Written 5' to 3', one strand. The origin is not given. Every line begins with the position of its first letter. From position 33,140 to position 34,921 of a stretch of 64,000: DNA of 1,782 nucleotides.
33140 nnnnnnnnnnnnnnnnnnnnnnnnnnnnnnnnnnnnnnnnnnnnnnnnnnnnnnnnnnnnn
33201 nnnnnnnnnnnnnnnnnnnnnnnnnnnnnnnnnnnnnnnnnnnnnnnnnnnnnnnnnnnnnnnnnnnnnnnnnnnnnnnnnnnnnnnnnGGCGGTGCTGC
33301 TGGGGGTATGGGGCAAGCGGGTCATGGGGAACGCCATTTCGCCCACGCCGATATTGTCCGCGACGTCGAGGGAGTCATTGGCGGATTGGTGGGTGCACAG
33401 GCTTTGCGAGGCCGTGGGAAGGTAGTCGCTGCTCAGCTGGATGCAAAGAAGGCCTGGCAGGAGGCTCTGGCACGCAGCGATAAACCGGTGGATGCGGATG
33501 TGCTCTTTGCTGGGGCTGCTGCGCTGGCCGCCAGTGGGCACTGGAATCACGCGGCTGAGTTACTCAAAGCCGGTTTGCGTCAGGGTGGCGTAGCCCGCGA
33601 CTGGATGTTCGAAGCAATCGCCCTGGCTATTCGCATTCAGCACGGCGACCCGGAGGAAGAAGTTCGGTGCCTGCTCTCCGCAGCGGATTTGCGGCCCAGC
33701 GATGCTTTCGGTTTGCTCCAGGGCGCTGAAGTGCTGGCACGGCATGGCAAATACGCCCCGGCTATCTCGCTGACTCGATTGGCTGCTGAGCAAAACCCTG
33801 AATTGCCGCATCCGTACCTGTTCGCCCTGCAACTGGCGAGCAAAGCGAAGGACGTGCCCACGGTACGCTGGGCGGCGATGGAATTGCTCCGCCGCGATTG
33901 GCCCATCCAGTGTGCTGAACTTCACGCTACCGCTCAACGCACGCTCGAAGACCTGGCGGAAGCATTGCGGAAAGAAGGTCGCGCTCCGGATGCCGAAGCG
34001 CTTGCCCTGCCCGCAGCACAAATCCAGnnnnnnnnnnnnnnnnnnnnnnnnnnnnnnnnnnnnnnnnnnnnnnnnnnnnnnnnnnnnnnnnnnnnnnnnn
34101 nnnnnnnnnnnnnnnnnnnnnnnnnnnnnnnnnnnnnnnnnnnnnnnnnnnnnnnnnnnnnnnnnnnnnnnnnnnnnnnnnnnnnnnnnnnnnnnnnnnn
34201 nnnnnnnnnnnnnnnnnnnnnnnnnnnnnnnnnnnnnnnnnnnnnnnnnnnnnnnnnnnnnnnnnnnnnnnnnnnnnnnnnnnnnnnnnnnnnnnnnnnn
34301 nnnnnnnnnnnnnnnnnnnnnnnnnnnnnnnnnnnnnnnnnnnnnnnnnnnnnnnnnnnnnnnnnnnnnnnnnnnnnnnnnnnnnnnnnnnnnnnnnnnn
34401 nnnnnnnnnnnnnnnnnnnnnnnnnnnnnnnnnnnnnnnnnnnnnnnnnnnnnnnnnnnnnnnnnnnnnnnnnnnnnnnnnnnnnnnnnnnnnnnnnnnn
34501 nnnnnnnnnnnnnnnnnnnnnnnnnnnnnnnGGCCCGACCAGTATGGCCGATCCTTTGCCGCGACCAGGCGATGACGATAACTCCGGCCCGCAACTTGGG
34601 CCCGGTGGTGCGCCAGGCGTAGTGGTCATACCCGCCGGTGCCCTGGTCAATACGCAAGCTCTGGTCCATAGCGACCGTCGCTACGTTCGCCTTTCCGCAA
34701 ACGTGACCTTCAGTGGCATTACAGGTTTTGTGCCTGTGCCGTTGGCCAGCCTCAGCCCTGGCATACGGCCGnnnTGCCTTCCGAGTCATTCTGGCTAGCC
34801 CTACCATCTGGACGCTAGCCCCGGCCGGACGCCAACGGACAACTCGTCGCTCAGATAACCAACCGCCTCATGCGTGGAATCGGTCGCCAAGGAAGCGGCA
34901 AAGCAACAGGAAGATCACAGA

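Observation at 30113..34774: Unusual domain combination in the 1553-aa protein: vWA, coiled coil, STN-like module, Met repeat, helical repeats, DUF2135-like beta domain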

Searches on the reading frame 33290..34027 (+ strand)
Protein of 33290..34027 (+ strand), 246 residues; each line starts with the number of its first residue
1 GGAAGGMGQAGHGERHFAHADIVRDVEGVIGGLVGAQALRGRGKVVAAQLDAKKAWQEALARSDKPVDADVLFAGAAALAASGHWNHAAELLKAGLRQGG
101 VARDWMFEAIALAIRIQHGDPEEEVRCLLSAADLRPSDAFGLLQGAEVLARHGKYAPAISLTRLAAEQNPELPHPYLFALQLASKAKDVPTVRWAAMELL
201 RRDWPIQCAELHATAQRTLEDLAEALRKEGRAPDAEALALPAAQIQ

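Call 8: search_protein_families(library=pfam, proteins=[window:33293-34027:+], max_evalue=10)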
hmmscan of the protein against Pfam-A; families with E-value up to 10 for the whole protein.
window:33293-34027:+ (245 aa): 7 families
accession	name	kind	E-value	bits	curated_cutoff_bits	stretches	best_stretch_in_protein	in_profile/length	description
PF13428.12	TPR_14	-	0.0042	18.1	23.5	2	72-105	5-38/44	Tetratricopeptide repeat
PF12895.13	ANAPC3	-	0.0095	16.6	27.2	1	134-179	22-64/82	Anaphase-promoting complex, cyclosome, subunit 3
PF18728.6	HEPN_AbiV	-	0.031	14.9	27.1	1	138-167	13-42/155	AbiV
PF13431.12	TPR_17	-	0.14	13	24.4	0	126-155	1-30/34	Tetratricopeptide repeat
PF07719.23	TPR_2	-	0.28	11.9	27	1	145-170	8-33/34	Tetratricopeptide repeat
PF20242.3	Emfourin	-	0.96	10.3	27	1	194-230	8-44/91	Emfourin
PF06169.17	DUF982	-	9.9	6.7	22.2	1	179-242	7-69/73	Protein of unknown function (DUF982)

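Call 69: search_solved_structures(query=window:33290-34027:+, max_evalue=10, show_alignments=0)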
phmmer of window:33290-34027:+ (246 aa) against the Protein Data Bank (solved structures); distinct sequences matched with E-value up to 10: 11.
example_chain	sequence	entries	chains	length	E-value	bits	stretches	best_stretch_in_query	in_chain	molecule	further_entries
5fzq_A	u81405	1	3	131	0.04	16.7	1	115-214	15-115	DESIGNED TPR PROTEIN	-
5fzr_A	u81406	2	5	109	0.056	16.2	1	115-191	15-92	DESIGNED TPR PROTEIN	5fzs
7ecv_C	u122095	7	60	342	0.069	15.9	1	88-137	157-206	CRISPR-associated protein Csy3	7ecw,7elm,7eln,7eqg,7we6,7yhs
9jpf_C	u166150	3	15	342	0.092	15.5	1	88-137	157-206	Type I-F CRISPR-associated protein Csy3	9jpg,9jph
5uz9_C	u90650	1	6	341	0.1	15.3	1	88-137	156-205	CRISPR-associated protein Csy3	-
5xlo_A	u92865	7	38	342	0.1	15.3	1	88-137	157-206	CRISPR-associated protein Csy3 | CRISPR type I-F/YPEST-associated protein Csy3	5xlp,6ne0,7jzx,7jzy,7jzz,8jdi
6b44_C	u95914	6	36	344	0.1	15.3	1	88-137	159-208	CRISPR-associated protein Csy3 | CRISPR type I-F/YPEST-associated protein Csy3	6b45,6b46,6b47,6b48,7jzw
6vqv_E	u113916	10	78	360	0.11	15.2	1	88-137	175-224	CRISPR-associated protein Csy3 | CRISPR type I-F/YPEST-associated protein Csy3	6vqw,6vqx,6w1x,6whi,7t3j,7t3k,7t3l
6sga_FX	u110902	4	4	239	0.12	15.1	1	97-209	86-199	mt-SAF27 | mt-SAF27 (KRIPP11) | PPR_long domain-containing protein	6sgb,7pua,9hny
7obi_A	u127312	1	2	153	0.33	13.6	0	117-171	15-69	CTPR-rv4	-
6vl6_B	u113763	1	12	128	0.89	12.2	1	117-171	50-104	T33_dn2B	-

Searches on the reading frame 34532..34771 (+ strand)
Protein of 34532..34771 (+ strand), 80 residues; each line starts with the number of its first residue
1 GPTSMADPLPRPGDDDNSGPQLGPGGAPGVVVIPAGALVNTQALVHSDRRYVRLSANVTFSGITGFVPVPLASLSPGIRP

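Call 75: search_protein_families(library=pfam, proteins=[window:34532-34771:+], max_evalue=10)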
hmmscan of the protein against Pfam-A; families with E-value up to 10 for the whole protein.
window:34532-34771:+ (80 aa): 0 families
